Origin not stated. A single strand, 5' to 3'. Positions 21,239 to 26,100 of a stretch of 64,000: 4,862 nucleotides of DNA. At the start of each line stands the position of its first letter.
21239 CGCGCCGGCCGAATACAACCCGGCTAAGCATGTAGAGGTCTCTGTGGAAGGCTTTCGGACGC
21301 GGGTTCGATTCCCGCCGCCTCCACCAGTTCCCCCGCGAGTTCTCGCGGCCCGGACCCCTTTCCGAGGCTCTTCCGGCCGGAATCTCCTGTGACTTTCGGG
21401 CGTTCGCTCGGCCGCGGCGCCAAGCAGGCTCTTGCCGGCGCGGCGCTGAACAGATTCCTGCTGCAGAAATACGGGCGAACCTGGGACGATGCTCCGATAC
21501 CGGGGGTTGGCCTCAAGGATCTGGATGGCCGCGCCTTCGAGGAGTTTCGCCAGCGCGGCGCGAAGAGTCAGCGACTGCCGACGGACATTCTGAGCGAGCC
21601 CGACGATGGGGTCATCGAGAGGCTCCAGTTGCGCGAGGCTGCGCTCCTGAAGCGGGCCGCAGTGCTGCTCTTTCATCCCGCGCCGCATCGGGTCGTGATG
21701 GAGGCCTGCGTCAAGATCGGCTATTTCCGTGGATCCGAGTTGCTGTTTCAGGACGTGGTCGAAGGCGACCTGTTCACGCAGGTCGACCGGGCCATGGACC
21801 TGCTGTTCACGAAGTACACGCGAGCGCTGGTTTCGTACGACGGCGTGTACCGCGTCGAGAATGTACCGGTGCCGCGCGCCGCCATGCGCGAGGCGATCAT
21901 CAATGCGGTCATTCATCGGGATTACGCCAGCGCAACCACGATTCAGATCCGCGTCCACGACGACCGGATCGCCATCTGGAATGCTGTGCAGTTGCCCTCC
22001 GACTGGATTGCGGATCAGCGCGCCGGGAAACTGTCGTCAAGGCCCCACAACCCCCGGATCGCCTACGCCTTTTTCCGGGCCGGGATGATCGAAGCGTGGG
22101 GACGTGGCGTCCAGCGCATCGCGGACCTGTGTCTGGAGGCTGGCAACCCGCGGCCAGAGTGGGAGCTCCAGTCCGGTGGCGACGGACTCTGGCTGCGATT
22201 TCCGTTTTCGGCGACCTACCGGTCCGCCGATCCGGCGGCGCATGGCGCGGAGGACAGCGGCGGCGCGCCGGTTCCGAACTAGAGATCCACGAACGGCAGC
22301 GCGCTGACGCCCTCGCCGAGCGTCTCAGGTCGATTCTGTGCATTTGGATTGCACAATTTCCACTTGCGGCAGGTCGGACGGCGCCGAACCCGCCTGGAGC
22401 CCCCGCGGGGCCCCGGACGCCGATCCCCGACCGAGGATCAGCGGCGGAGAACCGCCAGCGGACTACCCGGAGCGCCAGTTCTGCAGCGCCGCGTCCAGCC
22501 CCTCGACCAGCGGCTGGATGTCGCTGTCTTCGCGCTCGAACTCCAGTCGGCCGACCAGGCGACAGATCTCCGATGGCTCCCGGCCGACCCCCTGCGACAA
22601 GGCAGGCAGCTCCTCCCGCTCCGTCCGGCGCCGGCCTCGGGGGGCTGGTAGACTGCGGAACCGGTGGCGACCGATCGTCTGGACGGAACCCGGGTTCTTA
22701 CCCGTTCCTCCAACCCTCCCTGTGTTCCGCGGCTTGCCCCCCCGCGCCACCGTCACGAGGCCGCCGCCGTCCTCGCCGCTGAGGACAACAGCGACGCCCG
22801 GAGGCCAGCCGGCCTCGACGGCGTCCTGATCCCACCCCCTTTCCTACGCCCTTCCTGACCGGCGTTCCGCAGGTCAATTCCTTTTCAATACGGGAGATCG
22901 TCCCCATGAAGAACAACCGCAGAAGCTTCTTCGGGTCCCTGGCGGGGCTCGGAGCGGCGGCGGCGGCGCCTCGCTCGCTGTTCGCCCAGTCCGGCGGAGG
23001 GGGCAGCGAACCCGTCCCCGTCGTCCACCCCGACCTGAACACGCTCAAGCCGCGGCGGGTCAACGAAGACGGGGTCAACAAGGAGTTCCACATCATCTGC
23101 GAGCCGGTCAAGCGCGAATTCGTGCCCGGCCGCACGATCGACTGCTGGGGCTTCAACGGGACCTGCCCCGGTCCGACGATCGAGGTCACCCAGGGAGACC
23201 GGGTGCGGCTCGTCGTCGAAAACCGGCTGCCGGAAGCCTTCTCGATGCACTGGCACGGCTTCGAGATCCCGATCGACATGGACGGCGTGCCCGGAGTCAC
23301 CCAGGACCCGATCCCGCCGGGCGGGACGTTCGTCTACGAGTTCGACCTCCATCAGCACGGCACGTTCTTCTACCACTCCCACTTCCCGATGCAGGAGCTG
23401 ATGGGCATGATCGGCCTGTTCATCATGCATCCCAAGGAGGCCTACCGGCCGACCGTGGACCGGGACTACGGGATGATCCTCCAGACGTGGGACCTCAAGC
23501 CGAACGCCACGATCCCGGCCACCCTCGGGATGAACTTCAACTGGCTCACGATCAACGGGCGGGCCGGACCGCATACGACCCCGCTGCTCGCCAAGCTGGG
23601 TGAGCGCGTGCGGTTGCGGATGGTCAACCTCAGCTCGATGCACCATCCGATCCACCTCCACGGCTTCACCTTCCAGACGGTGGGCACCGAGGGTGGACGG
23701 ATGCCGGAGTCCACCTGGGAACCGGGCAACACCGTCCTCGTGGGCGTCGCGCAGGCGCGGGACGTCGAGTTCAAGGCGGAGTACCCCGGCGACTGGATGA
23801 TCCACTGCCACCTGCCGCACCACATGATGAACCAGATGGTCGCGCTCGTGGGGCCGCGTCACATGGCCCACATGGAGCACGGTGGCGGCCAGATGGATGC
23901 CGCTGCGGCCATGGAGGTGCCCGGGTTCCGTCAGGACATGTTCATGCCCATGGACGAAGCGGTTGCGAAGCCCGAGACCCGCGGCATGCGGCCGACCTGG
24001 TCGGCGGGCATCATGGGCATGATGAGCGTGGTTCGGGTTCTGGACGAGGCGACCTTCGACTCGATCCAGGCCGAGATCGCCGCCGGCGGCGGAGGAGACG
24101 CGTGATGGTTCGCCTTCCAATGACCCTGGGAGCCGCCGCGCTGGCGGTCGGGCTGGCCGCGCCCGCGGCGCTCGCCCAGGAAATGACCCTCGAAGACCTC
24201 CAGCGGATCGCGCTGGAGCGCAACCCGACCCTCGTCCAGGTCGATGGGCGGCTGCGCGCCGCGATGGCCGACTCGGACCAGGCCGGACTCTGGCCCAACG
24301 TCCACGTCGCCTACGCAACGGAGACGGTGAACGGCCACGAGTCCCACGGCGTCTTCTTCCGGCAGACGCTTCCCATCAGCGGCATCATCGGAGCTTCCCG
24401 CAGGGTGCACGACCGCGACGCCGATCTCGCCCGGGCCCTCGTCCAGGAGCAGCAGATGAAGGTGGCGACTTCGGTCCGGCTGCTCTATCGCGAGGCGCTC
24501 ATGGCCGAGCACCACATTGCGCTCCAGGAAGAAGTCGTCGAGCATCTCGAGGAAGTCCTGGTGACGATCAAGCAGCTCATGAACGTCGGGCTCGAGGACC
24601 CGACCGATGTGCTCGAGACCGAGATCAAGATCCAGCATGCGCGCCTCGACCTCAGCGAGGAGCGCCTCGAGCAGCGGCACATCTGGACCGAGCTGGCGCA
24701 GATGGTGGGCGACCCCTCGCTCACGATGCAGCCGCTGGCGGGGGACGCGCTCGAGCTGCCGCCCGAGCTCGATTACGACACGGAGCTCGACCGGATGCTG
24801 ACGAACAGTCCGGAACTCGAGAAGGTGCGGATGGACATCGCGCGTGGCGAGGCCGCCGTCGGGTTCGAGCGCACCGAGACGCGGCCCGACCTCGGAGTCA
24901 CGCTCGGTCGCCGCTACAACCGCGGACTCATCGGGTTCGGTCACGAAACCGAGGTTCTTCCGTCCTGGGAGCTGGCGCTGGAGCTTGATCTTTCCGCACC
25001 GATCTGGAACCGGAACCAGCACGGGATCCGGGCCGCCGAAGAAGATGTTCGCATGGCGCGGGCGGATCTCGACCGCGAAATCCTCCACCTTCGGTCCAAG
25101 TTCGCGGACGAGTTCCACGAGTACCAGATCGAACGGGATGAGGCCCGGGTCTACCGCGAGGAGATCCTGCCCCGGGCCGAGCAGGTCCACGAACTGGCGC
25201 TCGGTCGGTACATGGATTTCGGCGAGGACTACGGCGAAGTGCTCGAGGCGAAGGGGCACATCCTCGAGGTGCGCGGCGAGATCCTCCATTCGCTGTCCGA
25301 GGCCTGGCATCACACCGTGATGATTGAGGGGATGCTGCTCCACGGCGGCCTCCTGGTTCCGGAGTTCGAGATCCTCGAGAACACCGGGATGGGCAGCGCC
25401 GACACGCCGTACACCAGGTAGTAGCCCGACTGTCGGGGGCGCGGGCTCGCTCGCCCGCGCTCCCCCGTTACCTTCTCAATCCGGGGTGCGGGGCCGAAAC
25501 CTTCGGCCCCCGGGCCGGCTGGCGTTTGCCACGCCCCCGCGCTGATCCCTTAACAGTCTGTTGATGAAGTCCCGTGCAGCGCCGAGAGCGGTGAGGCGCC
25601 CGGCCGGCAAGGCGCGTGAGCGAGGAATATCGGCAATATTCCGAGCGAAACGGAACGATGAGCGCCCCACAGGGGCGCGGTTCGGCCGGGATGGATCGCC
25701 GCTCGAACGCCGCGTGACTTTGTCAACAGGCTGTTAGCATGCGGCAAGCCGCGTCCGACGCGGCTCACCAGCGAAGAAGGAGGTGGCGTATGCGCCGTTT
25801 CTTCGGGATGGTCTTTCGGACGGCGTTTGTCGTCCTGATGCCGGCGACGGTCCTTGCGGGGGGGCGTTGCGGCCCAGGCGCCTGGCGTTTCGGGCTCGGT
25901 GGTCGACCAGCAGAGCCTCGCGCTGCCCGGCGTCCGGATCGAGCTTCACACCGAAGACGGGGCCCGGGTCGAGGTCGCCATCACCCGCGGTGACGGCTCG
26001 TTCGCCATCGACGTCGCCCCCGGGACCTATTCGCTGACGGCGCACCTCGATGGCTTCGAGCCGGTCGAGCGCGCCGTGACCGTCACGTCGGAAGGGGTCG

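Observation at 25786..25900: TonB-dependent receptor disrupted, or phase-varied, at a G7 homopolymer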

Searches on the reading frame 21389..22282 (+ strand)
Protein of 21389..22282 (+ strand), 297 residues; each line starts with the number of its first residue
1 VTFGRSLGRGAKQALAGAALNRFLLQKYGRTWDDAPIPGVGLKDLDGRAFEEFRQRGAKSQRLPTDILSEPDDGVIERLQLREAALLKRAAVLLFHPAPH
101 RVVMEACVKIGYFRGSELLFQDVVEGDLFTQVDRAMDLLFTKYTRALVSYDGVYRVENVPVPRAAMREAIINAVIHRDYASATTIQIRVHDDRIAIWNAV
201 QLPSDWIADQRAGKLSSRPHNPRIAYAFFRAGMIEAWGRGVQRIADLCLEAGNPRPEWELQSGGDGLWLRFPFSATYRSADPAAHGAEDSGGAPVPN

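Call 37: search_protein_families(library=pfam, proteins=[window:21389-22282:+], max_evalue=0.001)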
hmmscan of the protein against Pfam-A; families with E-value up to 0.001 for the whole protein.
window:21389-22282:+ (297 aa): 1 family
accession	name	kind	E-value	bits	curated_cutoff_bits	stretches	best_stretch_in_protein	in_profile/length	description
PF13749.12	HATPase_c_4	-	4.7e-16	59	26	1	184-261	3-81/89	Putative ATP-dependent DNA helicase recG C-terminal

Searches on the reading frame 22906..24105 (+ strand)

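Call 31: search_protein_families(library=ncbifam, proteins=[window:22906-24105:+], max_evalue=0.00001)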
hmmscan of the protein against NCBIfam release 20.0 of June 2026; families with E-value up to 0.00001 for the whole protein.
window:22906-24105:+ (399 aa): 8 families
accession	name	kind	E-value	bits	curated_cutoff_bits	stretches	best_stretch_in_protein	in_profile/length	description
TIGR01480.1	copper_res_A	subfamily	2.8e-52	178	478.95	2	4-201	7-188/593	copper resistance system multicopper oxidase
TIGR03388.1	ascorbase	equivalog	5.2e-30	104.6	614.8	1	82-197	24-144/542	L-ascorbate oxidase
TIGR03389.1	laccase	equivalog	1.2e-28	100.3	558.9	2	81-222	25-177/539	laccase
NF008205.1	PRK10965.1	equivalog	3.7e-28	98.6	525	1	5-190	3-179/529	multicopper oxidase CueO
TIGR03390.1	ascorbOXfungal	equivalog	8.7e-21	74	445.35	1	83-198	32-151/538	L-ascorbate oxidase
TIGR02376.1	Cu_nitrite_red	equivalog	1.4e-15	57.4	296.3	1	39-181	8-151/326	copper-containing nitrite reductase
NF008135.0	PRK10883.1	equivalog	9.2e-12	44.2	581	1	65-243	52-237/471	cell division protein FtsP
NF045554.1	AmiPhnlOxPhsA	equivalog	2.6e-07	29.6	950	0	80-114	45-79/581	O-aminophenol oxidase PhsA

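Call 37: search_protein_families(library=pfam, proteins=[window:22906-24105:+], max_evalue=0.001)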
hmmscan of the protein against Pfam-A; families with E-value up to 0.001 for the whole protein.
window:22906-24105:+ (399 aa): 3 families
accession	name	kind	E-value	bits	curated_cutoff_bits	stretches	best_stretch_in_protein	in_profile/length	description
PF07732.21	Cu-oxidase_3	-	2.2e-40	137.9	21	1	75-178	12-118/119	Multicopper oxidase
PF07731.20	Cu-oxidase_2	-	6.9e-31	107.3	20.4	2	214-313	23-129/137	Multicopper oxidase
PF00394.28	Cu-oxidase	-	1.6e-05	25.5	21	1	211-305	36-141/157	Multicopper oxidase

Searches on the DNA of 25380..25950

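Call 68: search_rna_families(source=window, start=25380, end=25950, threshold=evalue, max_evalue=1)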
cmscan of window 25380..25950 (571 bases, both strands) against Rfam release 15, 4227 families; matches with E-value up to 1: 1.
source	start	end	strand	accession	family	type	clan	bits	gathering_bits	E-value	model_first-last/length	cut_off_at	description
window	25439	25510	-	RF01529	CC3552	Gene; sRNA;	-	25.1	50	0.053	1-106/106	no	Cauldobacter sRNA CC3552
